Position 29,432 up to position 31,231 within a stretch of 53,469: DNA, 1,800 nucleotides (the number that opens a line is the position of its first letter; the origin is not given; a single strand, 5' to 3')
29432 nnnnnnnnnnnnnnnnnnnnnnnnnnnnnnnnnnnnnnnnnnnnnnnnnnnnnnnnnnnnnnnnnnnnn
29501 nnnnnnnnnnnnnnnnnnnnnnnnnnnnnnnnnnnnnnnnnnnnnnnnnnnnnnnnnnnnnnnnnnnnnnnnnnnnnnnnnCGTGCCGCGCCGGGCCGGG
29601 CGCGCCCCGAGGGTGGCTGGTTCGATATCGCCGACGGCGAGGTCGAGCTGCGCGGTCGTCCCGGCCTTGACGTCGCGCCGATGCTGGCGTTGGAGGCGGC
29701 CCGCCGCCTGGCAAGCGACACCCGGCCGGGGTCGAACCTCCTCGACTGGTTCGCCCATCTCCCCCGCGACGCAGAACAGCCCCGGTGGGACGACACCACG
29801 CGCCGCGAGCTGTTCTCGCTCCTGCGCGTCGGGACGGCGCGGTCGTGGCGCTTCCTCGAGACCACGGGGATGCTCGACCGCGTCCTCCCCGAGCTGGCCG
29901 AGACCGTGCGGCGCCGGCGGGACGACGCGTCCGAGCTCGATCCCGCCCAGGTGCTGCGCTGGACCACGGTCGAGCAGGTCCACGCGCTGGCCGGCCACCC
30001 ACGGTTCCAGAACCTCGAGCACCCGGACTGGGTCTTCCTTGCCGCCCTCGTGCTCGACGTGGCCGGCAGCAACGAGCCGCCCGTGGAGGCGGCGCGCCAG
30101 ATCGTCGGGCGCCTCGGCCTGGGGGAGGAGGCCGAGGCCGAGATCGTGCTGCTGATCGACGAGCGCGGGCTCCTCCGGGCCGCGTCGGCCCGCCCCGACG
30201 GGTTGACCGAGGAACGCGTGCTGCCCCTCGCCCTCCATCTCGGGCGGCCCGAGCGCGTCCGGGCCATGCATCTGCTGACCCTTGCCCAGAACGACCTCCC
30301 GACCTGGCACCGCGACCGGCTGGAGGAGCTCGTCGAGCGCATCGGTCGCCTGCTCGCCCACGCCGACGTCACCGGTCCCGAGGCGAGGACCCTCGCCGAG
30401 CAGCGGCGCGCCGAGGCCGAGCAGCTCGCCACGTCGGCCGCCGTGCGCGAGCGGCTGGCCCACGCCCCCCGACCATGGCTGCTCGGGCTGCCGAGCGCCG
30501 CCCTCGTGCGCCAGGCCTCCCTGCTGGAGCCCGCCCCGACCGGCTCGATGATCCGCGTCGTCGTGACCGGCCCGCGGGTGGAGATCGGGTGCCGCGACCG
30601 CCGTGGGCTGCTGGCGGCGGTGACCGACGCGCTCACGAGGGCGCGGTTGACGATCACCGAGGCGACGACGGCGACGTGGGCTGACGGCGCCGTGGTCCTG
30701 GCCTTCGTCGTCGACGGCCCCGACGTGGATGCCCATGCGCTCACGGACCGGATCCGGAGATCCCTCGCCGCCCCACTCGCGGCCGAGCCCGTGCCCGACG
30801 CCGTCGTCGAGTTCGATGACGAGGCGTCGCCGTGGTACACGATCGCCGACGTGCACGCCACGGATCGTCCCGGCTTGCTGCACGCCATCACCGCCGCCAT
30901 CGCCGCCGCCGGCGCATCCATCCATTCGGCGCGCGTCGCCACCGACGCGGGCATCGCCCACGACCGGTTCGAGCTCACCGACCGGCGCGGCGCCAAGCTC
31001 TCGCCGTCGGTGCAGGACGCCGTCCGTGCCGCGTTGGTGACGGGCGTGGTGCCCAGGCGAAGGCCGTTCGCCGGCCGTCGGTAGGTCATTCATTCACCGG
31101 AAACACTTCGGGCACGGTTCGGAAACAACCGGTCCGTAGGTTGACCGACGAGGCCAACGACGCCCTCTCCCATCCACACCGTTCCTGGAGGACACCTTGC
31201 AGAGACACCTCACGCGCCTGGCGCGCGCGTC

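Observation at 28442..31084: Kef-type cation/proton antiporter fused to a catalytically dead GlnD-like sensor (two ACT domains), sitting where glnK-glnD normally accompany amt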

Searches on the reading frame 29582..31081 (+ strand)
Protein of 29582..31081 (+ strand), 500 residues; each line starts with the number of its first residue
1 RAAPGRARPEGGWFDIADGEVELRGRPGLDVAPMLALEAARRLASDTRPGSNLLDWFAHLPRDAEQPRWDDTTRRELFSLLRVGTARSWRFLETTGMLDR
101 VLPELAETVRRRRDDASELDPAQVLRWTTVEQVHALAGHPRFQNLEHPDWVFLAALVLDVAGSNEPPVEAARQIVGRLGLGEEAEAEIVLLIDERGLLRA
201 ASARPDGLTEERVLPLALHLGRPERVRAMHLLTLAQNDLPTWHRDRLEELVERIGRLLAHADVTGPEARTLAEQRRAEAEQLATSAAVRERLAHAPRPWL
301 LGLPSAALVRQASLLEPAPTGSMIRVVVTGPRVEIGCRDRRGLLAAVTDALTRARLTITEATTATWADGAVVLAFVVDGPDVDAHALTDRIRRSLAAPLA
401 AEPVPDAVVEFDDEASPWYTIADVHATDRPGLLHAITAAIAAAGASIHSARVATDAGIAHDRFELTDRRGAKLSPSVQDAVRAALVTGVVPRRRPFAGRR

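Call 11: search_solved_structures(query=window:29582-31081:+, max_evalue=1, show_alignments=2)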
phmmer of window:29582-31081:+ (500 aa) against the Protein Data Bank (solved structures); distinct sequences matched with E-value up to 1: 1.
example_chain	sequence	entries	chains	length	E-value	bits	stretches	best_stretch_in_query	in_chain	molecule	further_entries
3f44_A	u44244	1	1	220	0.8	12.1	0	360-436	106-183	putative monooxygenase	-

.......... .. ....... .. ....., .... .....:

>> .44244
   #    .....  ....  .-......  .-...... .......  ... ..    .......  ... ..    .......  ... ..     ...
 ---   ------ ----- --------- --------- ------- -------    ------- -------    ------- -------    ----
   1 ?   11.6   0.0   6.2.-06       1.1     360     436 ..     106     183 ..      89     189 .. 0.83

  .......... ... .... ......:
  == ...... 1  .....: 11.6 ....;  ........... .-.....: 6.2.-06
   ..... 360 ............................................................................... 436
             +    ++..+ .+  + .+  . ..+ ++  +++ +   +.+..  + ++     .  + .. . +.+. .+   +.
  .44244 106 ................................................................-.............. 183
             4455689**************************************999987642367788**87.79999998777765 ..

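Call 31: find_related_loci(query=A1, collection=genome_contigs, flank=10000)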
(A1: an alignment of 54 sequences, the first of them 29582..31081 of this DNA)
Query A1 (500 aa) in genome_contigs; peptide patterns used: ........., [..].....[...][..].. (x = any residue, [..] = any of these).
600 stretches matched a pattern (row limit reached: there are more); 37 encode a relative of the query (tblastn E <= 1e-3); 37 distinct loci.
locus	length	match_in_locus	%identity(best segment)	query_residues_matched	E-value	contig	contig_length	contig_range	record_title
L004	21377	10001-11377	48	38-481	3e-113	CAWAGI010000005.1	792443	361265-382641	MAG: uncultured Actinomycetes bacterium isolate MFD04944.bin.2.34 genome assembly, contig: contig_41223, whole genome sh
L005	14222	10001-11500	44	3-494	4e-100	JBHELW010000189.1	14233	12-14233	MAG: Mycobacteriales bacterium isolate S2_bin.34.orig S2_k141_3001210, whole genome shotgun sequence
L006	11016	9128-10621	45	3-488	2e-98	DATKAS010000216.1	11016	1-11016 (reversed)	MAG TPA_asm: Acidimicrobiales bacterium isolate SMAG_U15211 k141_2971526, whole genome shotgun sequence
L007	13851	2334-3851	39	8-495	9e-97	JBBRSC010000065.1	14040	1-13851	MAG: Acidimicrobiales bacterium isolate La2_metabat2.005 La2_metabat2.005_K_1038807L14040_cov_12.9715, whole genome shot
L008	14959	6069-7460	43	32-489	1e-92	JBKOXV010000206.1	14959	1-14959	MAG: bacterium isolate GB_HAYS_MAG_00078 GB_HAYS_000000570686, whole genome shotgun sequence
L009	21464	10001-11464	43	7-485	2e-92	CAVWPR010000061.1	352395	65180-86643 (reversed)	MAG: uncultured Acidimicrobiia bacterium isolate MFD05442.bin.2.295 genome assembly, contig: contig_8174, whole genome s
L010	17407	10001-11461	42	7-489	9e-87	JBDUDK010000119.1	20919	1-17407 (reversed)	MAG: Acidimicrobiales bacterium isolate cluster4_bin.69 NODE_4506_length_20919_cov_15.852761, whole genome shotgun seque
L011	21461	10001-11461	41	9-486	3e-86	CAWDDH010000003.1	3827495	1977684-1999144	MAG: uncultured Acidimicrobiia bacterium isolate MFD05684.bin.2.64 genome assembly, contig: contig_15983, whole genome s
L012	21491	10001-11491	39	7-496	5e-86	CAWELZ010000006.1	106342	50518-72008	MAG: uncultured Actinomycetes bacterium isolate MFD02923.bin.2.90 genome assembly, contig: contig_27941, whole genome sh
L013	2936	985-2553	39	8-500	3e-82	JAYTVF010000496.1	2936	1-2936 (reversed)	MAG: Acidimicrobiia bacterium isolate GFS_5662 GFS_5662_495, whole genome shotgun sequence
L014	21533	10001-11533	42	9-493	2e-98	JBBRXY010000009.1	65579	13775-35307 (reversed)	MAG: Acidimicrobiales bacterium isolate La5_maxbin2.246 La5_maxbin2.246_K_1758492_L_65579_cov_17.8262, whole genome shot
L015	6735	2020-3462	39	12-493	4e-79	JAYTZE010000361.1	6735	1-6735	MAG: Ilumatobacteraceae bacterium isolate GFS_6266 GFS_6266_360, whole genome shotgun sequence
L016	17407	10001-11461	40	9-489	3e-78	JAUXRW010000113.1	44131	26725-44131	MAG: Acidimicrobiales bacterium isolate C12_metabat.bin.16 C12_k141_65432, whole genome shotgun sequence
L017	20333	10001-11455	39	8-493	7e-77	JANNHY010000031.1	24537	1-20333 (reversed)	MAG: Ilumatobacteraceae bacterium isolate SOY_6_C_metabat_189 SOY_6_C_k141_2614522, whole genome shotgun sequence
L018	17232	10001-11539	39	8-499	9e-77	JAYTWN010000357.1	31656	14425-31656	MAG: Acidimicrobiia bacterium isolate GFS_5804 GFS_5804_356, whole genome shotgun sequence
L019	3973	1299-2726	35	8-483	7e-73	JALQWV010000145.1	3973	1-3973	MAG: Ilumatobacteraceae bacterium isolate HGH.25 HGH_882364, whole genome shotgun sequence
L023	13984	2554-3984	34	8-485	3e-66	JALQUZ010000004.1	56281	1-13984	MAG: Ilumatobacteraceae bacterium isolate FCJ.16 NODE_4_length_56281_cov_4.957138, whole genome shotgun sequence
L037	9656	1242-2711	38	9-500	6e-78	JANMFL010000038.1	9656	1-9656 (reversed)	MAG: Acidimicrobiaceae bacterium isolate OTE_70b_metabat_206 OTE_70b_k141_3793365, whole genome shotgun sequence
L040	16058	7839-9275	34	9-485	9e-55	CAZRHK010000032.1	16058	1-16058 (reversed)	MAG TPA_asm: uncultured Bifidobacterium sp. isolate SRP219642_co6_368 genome assembly, contig: NODE_3161_length_16058_co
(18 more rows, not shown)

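Call 35: predict_structure(alignment_id=A1)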
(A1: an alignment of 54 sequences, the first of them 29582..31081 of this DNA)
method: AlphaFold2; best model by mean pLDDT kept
length: 500 residues; sequences in the alignment: 54
mean_pLDDT: 91.3   pTM: 0.82
mean pLDDT of the five models: 91.3, 90.9, 90.8, 89.4, 89.3
residues with pLDDT >= 90: 380; 70-90: 95; 50-70: 21; < 50: 4
segments of 3 or more residues with pLDDT < 50: none
pLDDT, mean of each block of 10 residues (from residue 1): 69 95 93 96 95 95 86 95 92 94 91 79 80 92 93 95 87 95 97 95 90 88 95 91 96 91 58 92 97 90 92 94 95 96 96 94 90 95 97 95 98 92 96 97 93 91 93 97 97 63
secondary structure, 60 per line:
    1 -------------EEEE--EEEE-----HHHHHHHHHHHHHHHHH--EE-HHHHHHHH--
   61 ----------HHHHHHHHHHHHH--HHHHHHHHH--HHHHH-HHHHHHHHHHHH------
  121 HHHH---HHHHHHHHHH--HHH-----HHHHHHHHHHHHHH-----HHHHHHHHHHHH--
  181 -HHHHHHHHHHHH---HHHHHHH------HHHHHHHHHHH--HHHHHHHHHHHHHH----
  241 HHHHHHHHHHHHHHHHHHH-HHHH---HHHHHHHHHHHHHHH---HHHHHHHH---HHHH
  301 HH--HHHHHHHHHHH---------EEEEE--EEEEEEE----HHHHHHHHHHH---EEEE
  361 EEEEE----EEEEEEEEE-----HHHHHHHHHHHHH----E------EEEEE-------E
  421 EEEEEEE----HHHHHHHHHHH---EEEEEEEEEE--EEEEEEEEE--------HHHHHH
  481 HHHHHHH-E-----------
elements in order: E14-17 E20-23 H29-45 H51-58 H71-83 H86-94 H97-101 H103-114 H121-124 H128-137 H148-161 H167-178 H182-193 H197-203 H210-220 H223-236 H241-259 H261-264 H268-282 H286-293 H297-302 H305-315 E325-329 E332-338 H343-353 E357-365 E370-378 H384-396 E408-412 E420-427 H432-442 E446-455 E458-466 H475-487

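Call 37: search_protein_families(library=pfam, proteins=[L037:4815-7175:-, L037:129-2711:+], max_evalue=0.01)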
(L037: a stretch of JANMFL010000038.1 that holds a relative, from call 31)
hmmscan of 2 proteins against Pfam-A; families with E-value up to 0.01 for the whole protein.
L037:4815-7175:- (786 aa): 4 families
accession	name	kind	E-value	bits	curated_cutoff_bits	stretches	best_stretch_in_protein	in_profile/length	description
PF08335.16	GlnD_UR_UTase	-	1.7e-16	61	21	1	159-281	4-140/141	GlnD PII-uridylyltransferase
PF01966.28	HD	-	3.7e-10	40.5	22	1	418-503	2-93/116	HD domain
PF01842.31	ACT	-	4.4e-06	26.8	27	1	710-757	1-50/66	ACT domain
PF01909.29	NTP_transf_2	-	9.9e-05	23.1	21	1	53-80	18-45/93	Nucleotidyltransferase domain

L037:129-2711:+ (861 aa): 4 families
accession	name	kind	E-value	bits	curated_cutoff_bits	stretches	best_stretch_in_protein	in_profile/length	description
PF00999.27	Na_H_Exchanger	-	3.9e-59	200.9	26.2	1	1-352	13-368/375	Sodium/hydrogen exchanger, transmembrane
PF01842.31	ACT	-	1.5e-12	47.5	27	2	782-845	1-63/66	ACT domain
PF13291.12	ACT_4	-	1.1e-05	26.4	27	0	693-727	8-42/80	ACT domain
PF22754.3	bHLH-TF_ACT-like_plant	-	3.9e-05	24.2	27.6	0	694-740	13-57/75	Plant bHLH transcription factor, ACT-like domain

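Call 39: fold_search(model_id=the predicted structure, library=pdb)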
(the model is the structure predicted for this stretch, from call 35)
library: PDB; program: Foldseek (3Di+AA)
matches with E <= 10: 551; with E <= 0.001: 3
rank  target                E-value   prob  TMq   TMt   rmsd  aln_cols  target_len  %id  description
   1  3wfp_B                6.6e-04  1.00  0.36  0.39   4.9       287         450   16  tRNA processing enzyme (apo form 2) (released 2014-01-01)
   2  3wfq_E                7.8e-04  1.00  0.35  0.39   5.1       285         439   16  tRNA processing enzyme complex 1 (released 2014-01-01)
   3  3wfr_F                8.9e-04  1.00  0.35  0.39   5.0       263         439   16  tRNA processing enzyme complex 2 (released 2014-01-01)
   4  3wfr_E                1.1e-03  1.00  0.36  0.40   5.2       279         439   16  tRNA processing enzyme complex 2 (released 2014-01-01)
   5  3wfq_G                1.2e-03  1.00  0.36  0.41   5.0       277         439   16  tRNA processing enzyme complex 1 (released 2014-01-01)
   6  3wfs_C                1.3e-03  1.00  0.33  0.37   5.4       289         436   15  tRNA processing enzyme complex 3 (released 2014-01-01)
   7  3wfo_C                1.6e-03  1.00  0.33  0.38   5.2       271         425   15  tRNA processing enzyme (apo form 1) (released 2014-01-01)
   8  3wfp_C                1.9e-03  1.00  0.34  0.40   5.0       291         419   15  tRNA processing enzyme (apo form 2) (released 2014-01-01)
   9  3wfq_F                2.6e-03  1.00  0.34  0.39   4.8       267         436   16  tRNA processing enzyme complex 1 (released 2014-01-01)
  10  3wfp_E                3.0e-03  1.00  0.33  0.39   5.0       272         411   15  tRNA processing enzyme (apo form 2) (released 2014-01-01)
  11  5is2                  3.0e-03  1.00  0.12  0.14  16.3       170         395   16  Crystal structure of Mycobacterium avium SerB2 at pH 6.6 (released 2016-04-27)
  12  3wfr_G                3.1e-03  1.00  0.35  0.38   5.4       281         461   15  tRNA processing enzyme complex 2 (released 2014-01-01)
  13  2nyi_B                4.3e-03  0.99  0.12  0.33  16.7       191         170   18  Crystal Structure of an Unknown Protein from Galdieria sulphuraria (released 2006-12-12)
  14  3wfo_A                4.9e-03  1.00  0.34  0.40   5.0       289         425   16  tRNA processing enzyme (apo form 1) (released 2014-01-01)
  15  2nyi_A                4.9e-03  0.99  0.12  0.33  16.6       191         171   18  Crystal Structure of an Unknown Protein from Galdieria sulphuraria (released 2006-12-12)
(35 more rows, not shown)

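Call 61: search_protein_representatives(protein=window:29582-31081:+)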
Query: 500 residues. Proteins with E-value up to 0.001 (for the whole library): 2422; up to 1e-10: 609; up to 1e-30: 184. The best 150 are listed.
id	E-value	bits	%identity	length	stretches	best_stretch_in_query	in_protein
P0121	5.4e-118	411.7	50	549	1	4-493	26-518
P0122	2.3e-110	386.6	49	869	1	6-493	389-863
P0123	3.4e-110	386.0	48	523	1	5-497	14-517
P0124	1.4e-107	377.4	48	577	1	8-489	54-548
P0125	4.3e-103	362.6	47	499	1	8-491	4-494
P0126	1.4e-102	360.9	48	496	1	14-495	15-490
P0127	1.7e-100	354.0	46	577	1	3-500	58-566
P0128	1.5e-99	350.9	45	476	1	46-498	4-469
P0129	2.2e-99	350.3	47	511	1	21-497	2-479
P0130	1.1e-97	344.7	48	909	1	1-497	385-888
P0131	2.4e-96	340.4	48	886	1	1-491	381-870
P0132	1.5e-93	331.2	48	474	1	38-489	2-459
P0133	8.3e-93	328.7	45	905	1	7-499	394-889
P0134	1.6e-92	327.7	47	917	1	13-494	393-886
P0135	5.5e-92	326.0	45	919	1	6-497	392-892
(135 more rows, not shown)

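Call 75: search_protein_families(library=pfam, proteins=[L023:1393-3984:+, L019:138-2726:+, L040:6678-9275:+], max_evalue=1)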
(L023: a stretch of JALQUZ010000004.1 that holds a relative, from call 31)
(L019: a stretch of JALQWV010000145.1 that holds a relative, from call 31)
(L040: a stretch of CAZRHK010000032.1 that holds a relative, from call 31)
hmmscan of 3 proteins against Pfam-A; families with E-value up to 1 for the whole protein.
L023:1393-3984:+ (864 aa): 8 families
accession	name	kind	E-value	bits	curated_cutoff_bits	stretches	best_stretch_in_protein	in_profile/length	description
PF00999.27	Na_H_Exchanger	-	3.7e-64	217.4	26.2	1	8-370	3-370/375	Sodium/hydrogen exchanger, transmembrane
PF22754.3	bHLH-TF_ACT-like_plant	-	3.2e-13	50.2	27.6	2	698-770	4-73/75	Plant bHLH transcription factor, ACT-like domain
PF01842.31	ACT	-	7.4e-12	45.3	27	2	800-836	2-38/66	ACT domain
PF13291.12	ACT_4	-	1.7e-08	35.5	27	2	801-844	9-54/80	ACT domain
PF24931.1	ACT_ACR9_3rd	-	6.1e-06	26.7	27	1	789-837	3-51/98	ACR9-like, ACT-like domain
PF24914.1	ACR10_N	-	8.3e-05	22.4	27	2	798-835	10-47/80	ACT domain-containing protein ACR10, N-terminal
PF13740.12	ACT_6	-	0.00041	20.6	23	1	800-826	4-30/76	ACT domain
PF18057.6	DUF5594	-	0.09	13.3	27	1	437-479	62-102/128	Domain of unknown function (DUF5594)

L019:138-2726:+ (863 aa): 8 families
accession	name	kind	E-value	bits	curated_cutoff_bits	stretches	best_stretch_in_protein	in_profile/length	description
PF00999.27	Na_H_Exchanger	-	1.2e-61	209.1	26.2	1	8-370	3-370/375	Sodium/hydrogen exchanger, transmembrane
PF01842.31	ACT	-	4.7e-15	55.5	27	2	800-859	2-63/66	ACT domain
PF22754.3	bHLH-TF_ACT-like_plant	-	1.1e-09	38.8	27.6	1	707-769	11-72/75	Plant bHLH transcription factor, ACT-like domain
PF13291.12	ACT_4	-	2.3e-07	31.8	27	1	801-843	9-49/80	ACT domain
PF24931.1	ACT_ACR9_3rd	-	7.8e-07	29.5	27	1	789-857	3-72/98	ACR9-like, ACT-like domain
PF13740.12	ACT_6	-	1.2e-05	25.5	23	1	800-825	4-29/76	ACT domain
PF24926.1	ACT_ACR9_C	-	0.0026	18.1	27.4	1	803-843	11-50/80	ACT domain-containing protein ACR9, C-terminal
PF24914.1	ACR10_N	-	0.016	15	27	0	702-751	6-55/80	ACT domain-containing protein ACR10, N-terminal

L040:6678-9275:+ (866 aa): 9 families
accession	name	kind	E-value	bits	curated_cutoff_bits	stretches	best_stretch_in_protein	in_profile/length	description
PF00999.27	Na_H_Exchanger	-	5.5e-60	203.6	26.2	1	5-365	4-373/375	Sodium/hydrogen exchanger, transmembrane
PF01842.31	ACT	-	1.8e-16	60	27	2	802-863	2-62/66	ACT domain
PF13291.12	ACT_4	-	1.4e-07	32.5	27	2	803-841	9-48/80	ACT domain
PF22754.3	bHLH-TF_ACT-like_plant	-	5.9e-06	26.9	27.6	2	707-753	13-57/75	Plant bHLH transcription factor, ACT-like domain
PF24931.1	ACT_ACR9_3rd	-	2.3e-05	24.8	27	1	791-860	3-73/98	ACR9-like, ACT-like domain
PF13740.12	ACT_6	-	8e-05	22.9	23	1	802-828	4-30/76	ACT domain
PF22629.2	ACT_AHAS_ss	-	0.00056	20.5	27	0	808-836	6-34/67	AHAS small subunit-like ACT domain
PF21075.3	GDH_ACT1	-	0.031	14.5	23.7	1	790-831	46-90/144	Glutamate dehydrogenase, ACT1 domain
PF13840.12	ACT_7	-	0.11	12.8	27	0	802-828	8-38/65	ACT domain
